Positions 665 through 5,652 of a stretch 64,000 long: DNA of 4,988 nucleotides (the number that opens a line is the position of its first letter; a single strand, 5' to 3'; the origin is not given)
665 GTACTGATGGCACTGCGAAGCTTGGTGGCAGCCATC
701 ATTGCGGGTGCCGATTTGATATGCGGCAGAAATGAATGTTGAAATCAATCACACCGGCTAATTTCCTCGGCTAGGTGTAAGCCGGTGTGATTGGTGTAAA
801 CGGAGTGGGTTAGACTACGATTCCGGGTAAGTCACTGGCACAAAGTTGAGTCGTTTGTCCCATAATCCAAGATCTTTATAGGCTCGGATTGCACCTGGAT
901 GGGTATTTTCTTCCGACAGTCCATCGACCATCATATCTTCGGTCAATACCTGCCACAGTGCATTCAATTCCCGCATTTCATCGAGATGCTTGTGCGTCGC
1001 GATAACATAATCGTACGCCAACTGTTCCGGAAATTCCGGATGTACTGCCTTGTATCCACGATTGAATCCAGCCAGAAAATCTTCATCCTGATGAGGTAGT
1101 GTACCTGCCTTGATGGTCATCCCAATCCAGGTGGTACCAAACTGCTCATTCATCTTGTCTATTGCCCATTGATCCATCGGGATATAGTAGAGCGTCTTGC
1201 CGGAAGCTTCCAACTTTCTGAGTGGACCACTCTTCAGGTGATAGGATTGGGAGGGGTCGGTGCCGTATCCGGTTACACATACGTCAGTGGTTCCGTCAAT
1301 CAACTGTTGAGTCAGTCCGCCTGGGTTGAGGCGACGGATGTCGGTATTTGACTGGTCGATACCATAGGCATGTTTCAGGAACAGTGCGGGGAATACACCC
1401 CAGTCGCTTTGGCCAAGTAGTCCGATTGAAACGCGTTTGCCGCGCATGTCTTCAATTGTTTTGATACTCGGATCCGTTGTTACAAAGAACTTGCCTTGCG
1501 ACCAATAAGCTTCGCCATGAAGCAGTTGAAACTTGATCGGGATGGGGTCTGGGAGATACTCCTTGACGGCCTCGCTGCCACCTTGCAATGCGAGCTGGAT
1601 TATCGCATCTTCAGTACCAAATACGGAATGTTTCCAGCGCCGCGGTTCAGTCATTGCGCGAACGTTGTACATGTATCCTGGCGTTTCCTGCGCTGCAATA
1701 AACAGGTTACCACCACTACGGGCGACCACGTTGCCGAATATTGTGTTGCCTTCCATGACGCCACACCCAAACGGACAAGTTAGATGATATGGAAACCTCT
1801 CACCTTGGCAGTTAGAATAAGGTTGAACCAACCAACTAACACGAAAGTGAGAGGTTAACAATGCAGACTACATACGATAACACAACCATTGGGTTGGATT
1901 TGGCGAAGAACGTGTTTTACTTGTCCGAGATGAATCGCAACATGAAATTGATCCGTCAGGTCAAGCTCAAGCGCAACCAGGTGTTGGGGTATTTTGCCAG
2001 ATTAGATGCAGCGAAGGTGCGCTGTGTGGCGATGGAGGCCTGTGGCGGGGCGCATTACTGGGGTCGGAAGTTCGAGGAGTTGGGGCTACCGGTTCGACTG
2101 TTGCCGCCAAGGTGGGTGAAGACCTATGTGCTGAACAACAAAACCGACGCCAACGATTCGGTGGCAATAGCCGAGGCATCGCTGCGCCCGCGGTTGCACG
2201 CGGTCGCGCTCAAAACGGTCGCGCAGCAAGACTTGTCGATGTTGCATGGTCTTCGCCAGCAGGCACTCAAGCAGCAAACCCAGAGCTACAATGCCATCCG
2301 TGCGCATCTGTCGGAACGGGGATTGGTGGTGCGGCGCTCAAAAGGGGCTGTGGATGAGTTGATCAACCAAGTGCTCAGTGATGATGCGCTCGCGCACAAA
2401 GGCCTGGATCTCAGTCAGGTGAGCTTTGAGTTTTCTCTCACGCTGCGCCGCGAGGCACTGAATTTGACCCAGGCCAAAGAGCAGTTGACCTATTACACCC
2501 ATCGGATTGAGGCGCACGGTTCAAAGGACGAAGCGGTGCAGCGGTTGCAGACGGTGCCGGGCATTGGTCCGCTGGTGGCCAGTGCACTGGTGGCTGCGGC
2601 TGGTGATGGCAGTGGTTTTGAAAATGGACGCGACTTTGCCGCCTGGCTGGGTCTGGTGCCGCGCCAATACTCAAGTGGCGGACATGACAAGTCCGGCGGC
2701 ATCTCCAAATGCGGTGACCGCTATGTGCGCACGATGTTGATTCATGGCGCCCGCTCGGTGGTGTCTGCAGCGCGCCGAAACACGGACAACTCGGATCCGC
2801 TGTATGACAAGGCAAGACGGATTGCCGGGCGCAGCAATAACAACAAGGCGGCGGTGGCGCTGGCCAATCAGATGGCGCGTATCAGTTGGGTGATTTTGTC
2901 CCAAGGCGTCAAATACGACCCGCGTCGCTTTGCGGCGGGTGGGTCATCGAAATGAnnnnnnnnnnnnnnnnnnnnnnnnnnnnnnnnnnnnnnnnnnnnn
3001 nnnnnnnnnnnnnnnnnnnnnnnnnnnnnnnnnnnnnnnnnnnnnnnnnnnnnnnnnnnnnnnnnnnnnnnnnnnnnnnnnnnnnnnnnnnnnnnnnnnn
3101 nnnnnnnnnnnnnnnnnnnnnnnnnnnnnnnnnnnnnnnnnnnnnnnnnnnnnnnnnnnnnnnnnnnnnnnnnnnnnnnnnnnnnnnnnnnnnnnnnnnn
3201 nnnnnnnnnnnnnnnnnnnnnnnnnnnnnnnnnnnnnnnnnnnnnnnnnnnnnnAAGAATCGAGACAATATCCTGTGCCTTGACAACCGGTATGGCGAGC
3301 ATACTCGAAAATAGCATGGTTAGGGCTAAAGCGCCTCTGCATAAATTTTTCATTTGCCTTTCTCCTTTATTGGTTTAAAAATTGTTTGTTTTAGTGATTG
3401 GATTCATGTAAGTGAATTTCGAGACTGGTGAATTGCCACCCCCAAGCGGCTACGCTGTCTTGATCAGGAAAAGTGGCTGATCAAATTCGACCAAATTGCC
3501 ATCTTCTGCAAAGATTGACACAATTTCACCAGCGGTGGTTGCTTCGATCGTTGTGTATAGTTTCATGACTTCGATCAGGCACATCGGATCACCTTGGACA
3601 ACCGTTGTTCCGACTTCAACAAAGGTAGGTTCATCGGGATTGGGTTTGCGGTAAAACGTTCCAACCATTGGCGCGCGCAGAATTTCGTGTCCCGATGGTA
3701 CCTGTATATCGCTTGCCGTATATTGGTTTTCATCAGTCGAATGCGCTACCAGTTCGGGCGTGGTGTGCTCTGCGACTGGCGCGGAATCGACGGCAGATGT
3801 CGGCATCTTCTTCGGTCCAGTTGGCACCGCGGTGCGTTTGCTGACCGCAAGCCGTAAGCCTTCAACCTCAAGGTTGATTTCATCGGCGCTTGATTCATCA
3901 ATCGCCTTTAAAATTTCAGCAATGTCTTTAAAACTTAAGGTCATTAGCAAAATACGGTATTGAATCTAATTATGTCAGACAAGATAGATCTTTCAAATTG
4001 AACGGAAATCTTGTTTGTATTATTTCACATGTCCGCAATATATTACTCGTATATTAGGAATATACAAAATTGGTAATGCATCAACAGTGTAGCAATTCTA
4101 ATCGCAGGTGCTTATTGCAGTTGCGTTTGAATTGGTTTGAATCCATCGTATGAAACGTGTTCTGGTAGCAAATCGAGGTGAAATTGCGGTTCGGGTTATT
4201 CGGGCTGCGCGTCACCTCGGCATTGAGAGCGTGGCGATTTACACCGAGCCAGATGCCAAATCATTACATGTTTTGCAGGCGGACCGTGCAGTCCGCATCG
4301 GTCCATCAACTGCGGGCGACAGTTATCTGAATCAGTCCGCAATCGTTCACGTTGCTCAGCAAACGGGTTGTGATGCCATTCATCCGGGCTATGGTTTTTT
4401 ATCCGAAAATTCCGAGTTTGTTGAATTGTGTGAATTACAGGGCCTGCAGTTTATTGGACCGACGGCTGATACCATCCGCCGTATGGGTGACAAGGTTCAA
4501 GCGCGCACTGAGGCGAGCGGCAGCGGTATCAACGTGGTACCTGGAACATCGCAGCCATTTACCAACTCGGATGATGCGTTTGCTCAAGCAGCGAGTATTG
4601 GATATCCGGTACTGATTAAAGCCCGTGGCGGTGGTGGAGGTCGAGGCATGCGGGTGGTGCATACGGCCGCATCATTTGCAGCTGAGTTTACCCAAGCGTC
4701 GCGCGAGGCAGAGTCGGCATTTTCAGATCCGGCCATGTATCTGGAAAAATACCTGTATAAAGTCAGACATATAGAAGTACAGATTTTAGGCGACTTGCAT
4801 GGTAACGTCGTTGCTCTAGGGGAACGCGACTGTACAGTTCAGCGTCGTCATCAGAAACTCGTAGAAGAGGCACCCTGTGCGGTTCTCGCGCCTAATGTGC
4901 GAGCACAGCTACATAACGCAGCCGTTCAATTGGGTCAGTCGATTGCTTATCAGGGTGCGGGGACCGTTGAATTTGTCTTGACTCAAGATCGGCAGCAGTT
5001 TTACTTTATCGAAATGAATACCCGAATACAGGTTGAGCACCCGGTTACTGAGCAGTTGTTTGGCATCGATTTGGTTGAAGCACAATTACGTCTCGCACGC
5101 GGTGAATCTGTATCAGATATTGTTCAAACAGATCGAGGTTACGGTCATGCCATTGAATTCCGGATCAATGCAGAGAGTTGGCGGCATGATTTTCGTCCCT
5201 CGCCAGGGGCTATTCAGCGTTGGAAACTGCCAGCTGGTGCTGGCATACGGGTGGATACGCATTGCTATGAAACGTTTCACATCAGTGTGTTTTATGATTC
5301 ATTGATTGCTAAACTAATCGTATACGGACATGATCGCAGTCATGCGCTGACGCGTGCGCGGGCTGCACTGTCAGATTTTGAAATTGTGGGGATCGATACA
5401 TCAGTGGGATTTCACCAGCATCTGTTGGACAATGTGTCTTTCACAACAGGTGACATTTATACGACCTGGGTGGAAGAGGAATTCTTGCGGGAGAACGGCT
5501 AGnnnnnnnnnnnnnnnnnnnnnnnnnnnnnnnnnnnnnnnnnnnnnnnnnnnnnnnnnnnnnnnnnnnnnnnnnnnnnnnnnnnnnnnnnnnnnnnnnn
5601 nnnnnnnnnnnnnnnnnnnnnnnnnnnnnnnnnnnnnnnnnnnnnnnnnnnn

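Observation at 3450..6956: A three-component biotin carboxylase (separate BCCP, BC and a BCCP-less pyruvate-carboxylase-type CT) heads a carnitine-type operon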

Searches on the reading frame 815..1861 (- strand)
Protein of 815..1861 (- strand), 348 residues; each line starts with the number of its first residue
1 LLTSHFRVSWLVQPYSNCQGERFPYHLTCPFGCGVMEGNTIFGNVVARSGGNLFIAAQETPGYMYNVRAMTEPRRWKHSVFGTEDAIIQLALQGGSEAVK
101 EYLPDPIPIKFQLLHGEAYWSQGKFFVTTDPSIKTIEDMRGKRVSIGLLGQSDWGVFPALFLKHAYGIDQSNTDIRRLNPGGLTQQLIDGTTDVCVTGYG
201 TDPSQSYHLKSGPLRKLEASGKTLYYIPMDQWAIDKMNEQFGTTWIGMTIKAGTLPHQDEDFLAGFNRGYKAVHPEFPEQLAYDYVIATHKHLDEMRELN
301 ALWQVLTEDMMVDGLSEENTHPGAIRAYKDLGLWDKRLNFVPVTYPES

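Call 18: search_protein_families(library=pfam, proteins=[window:815-1861:-])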
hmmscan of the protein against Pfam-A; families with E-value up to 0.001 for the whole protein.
window:815-1861:- (348 aa): 1 family
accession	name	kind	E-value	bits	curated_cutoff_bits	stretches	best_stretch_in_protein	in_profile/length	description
PF16868.10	NMT1_3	-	1.4e-16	61.4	27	1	124-332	94-289/289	NMT1-like family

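Call 36: search_protein_families(library=ncbifam, proteins=[window:815-1861:-], max_evalue=1e-10)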
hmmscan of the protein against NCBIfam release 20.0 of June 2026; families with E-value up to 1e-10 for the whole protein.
window:815-1861:- (348 aa): 1 family
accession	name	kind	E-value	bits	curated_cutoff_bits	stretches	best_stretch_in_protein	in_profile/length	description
TIGR02122.1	TRAP_TAXI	subfamily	2.9e-19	69.1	84.35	1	119-332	119-320/320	TAXI family TRAP transporter solute-binding subunit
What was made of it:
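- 815..1784 (-): TAXI-family TRAP solute-binding protein gene, 5'-truncated: signal-peptide codons replaced by IS-flanking sequence. The formal ORF runs to 1861. NMT1_3 / TIGR02122 hits (calls 18, 36).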

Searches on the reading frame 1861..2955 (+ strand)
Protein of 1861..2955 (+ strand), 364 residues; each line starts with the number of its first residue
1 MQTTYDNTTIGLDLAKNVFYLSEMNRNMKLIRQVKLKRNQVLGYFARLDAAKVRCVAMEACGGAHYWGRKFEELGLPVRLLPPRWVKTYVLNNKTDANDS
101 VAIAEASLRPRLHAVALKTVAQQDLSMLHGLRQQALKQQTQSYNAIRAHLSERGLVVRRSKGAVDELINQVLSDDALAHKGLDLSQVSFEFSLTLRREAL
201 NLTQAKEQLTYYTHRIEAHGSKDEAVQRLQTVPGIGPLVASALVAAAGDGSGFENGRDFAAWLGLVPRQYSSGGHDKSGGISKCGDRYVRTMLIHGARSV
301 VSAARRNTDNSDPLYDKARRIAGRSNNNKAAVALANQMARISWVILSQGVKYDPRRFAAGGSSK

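Call 3: search_protein_families(library=pfam, proteins=[window:1861-2955:+])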
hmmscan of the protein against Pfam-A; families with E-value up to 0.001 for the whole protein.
window:1861-2955:+ (364 aa): 2 families
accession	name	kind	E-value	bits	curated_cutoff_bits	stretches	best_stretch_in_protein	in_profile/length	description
PF02371.22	Transposase_20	-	2.1e-26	92.5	21.3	1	227-304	2-79/87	Transposase IS116/IS110/IS902 family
PF01548.23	DEDD_Tnp_IS110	-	5.3e-15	56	29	1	10-152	1-152/155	Transposase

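Call 4: search_protein_families(library=ncbifam, proteins=[window:1861-2955:+])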
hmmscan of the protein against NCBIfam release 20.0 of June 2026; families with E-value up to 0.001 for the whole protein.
window:1861-2955:+ (364 aa): 2 families
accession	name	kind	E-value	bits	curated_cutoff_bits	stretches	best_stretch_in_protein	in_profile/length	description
NF033542.1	transpos_IS110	equivalog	1.7e-86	290.5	140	1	9-350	1-342/343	IS110 family RNA-guided transposase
NF051857.1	transpos_IS110_2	equivalog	1.3e-10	40.9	180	1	43-341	42-386/393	IS110 family transposase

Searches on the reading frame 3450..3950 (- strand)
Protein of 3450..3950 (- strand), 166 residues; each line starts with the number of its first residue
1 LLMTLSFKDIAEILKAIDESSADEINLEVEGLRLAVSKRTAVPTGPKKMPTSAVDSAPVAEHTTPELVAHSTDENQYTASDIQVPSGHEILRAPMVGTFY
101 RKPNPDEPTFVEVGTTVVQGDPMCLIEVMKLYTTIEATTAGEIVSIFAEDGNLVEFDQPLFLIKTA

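Call 3: search_protein_families(library=pfam, proteins=[window:3450-3950:-])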
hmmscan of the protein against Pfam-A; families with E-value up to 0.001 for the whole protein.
window:3450-3950:- (166 aa): 1 family
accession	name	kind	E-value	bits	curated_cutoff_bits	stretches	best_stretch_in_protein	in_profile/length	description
PF00364.28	Biotin_lipoyl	-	4.2e-18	65.4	22.1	1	91-163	3-73/73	Biotin-requiring enzyme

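Call 4: search_protein_families(library=ncbifam, proteins=[window:3450-3950:-])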
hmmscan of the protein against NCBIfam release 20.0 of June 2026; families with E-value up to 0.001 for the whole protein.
window:3450-3950:- (166 aa): 12 families
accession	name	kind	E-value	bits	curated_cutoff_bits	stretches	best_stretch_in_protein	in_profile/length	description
TIGR00531.1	BCCP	equivalog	1.9e-36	125.9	115.2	1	6-164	2-155/156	acetyl-CoA carboxylase biotin carboxyl carrier protein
NF005457.0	PRK07051.1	equivalog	3.8e-21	75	87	1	91-163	6-78/80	acetyl-CoA carboxylase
NF006761.0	PRK09282.1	domain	1.8e-15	56.4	402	1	17-164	459-590/591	pyruvate carboxylase subunit B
NF005117.0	PRK06549.1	equivalog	1.3e-09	38.8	159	1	51-161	23-127/130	acetyl-CoA carboxylase biotin carboxyl carrier protein subunit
TIGR02712.1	urea_carbox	equivalog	5.7e-08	30.9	1303.85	1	69-163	1113-1200/1201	urea carboxylase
NF010643.0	PRK14040.1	subfamily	1.1e-07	30.7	892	1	67-162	503-593/595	oxaloacetate decarboxylase subunit alpha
NF004173.0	PRK05641.1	equivalog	1.3e-06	29.1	199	1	27-161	34-150/153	putative acetyl-CoA carboxylase biotin carboxyl carrier protein subunit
TIGR01108.1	oadA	equivalog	2e-06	26.5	756.5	1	58-158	487-580/582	sodium-extruding oxaloacetate decarboxylase subunit alpha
NF009554.0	PRK12999.1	equivalog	1.7e-05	22.9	965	1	110-160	1092-1142/1147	pyruvate carboxylase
TIGR01235.1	pyruv_carbox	equivalog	4.2e-05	21.2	1114.45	1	109-158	1088-1137/1143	pyruvate carboxylase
NF006079.0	PRK08225.1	equivalog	0.00021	21.3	95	1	110-155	16-61/70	acetyl-CoA carboxylase biotin carboxyl carrier protein subunit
NF004547.1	PRK05889.1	equivalog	0.00063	19.9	75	0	110-155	17-62/71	biotin/lipoyl-binding carrier protein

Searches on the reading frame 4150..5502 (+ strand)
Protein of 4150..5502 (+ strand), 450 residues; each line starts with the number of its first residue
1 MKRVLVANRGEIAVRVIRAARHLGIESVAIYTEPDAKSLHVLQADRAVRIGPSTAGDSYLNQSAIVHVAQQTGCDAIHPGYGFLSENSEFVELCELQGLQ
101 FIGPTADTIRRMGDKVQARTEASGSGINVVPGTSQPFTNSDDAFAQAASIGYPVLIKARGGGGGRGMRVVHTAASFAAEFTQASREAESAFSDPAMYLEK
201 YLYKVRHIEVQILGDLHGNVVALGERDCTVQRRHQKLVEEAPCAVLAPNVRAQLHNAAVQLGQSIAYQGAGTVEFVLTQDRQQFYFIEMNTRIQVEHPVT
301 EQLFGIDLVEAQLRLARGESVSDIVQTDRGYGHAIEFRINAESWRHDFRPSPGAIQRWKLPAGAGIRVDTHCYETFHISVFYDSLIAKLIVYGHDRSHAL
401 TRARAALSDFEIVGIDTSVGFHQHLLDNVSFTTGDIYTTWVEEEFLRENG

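Call 3: search_protein_families(library=pfam, proteins=[window:4150-5502:+])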
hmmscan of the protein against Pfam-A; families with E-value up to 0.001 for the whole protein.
window:4150-5502:+ (450 aa): 4 families
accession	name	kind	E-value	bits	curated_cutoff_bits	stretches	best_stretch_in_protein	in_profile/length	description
PF02786.22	CPSase_L_D2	-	2.8e-71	239.8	19.8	1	114-322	1-209/211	Carbamoyl-phosphate synthase L chain, ATP binding domain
PF00289.28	Biotin_carb_N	-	1.7e-45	154.5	25.5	1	2-109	3-110/110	Biotin carboxylase, N-terminal domain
PF02785.25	Biotin_carb_C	-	2.8e-34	117.9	32.4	1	336-443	1-108/108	Biotin carboxylase C-terminal domain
PF07478.18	Dala_Dala_lig_C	-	3.9e-08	33.5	24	1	145-291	29-174/204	D-ala D-ala ligase C-terminus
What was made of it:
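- Checked: BC, 4150-5502: Biotin_carb_N, CPSase_L_D2 and Biotin_carb_C domains (call 3).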

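Call 4: search_protein_families(library=ncbifam, proteins=[window:4150-5502:+])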
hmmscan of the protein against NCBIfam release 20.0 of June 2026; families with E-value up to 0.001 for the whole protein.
window:4150-5502:+ (450 aa): 29 families (the best 25 are shown)
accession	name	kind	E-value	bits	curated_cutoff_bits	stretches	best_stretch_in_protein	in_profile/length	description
NF006367.0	PRK08591.1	subfamily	7.1e-185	615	597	1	1-447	2-447/451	acetyl-CoA carboxylase biotin carboxylase subunit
TIGR00514.1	accC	equivalog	2.8e-174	580.2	626.5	1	1-444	2-444/449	acetyl-CoA carboxylase biotin carboxylase subunit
NF006406.0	PRK08654.1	equivalog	4.2e-170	566.5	739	1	2-444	3-443/499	acetyl-CoA carboxylase biotin carboxylase subunit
NF009554.0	PRK12999.1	equivalog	5.1e-170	567.7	965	1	1-443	5-454/1147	pyruvate carboxylase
NF009471.0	PRK12833.1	equivalog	6.2e-169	562.4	686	1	2-443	6-446/467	acetyl-CoA carboxylase biotin carboxylase subunit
NF004085.0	PRK05586.1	equivalog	7e-161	536.1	723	1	1-446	2-446/448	acetyl-CoA carboxylase biotin carboxylase subunit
NF006286.0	PRK08462.1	equivalog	2.2e-157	524.5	740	1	1-444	4-444/445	acetyl-CoA carboxylase biotin carboxylase subunit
TIGR02712.1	urea_carbox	equivalog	2.6e-155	519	1303.85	1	2-443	2-441/1201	urea carboxylase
NF005525.0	PRK07178.1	equivalog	1.1e-154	515.6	768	1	1-443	2-441/471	acetyl-CoA carboxylase biotin carboxylase subunit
TIGR01235.1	pyruv_carbox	equivalog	9.6e-147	490.3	1114.45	1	3-443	1-450/1143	pyruvate carboxylase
NF006287.0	PRK08463.1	equivalog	1.4e-141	472.6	775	1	2-444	3-444/479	acetyl-CoA carboxylase subunit A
TIGR01369.1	CPSaseII_lrg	equivalog_domain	1e-12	46.6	1027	1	95-325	650-873/1052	carbamoyl-phosphate synthase (glutamine-hydrolyzing) large subunit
NF003671.0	PRK05294.1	equivalog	2.3e-12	45.4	599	1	96-327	648-872/1058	carbamoyl-phosphate synthase large subunit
NF046056.1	BPTD_3102_fam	hypoth_equivalog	2.3e-10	40.7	200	1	186-301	13-128/207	BPTD_3102 family carboxylase-like protein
TIGR01205.1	D_ala_D_alaTIGR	subfamily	1.3e-09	37.4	245.65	1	85-291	77-285/318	D-alanine--D-alanine ligase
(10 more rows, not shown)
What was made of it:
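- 4150..5502 (+): Biotin carboxylase subunit (ATP-grasp). It falls below the accC equivalog cutoff, 580 against 626 (calls 3, 4).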
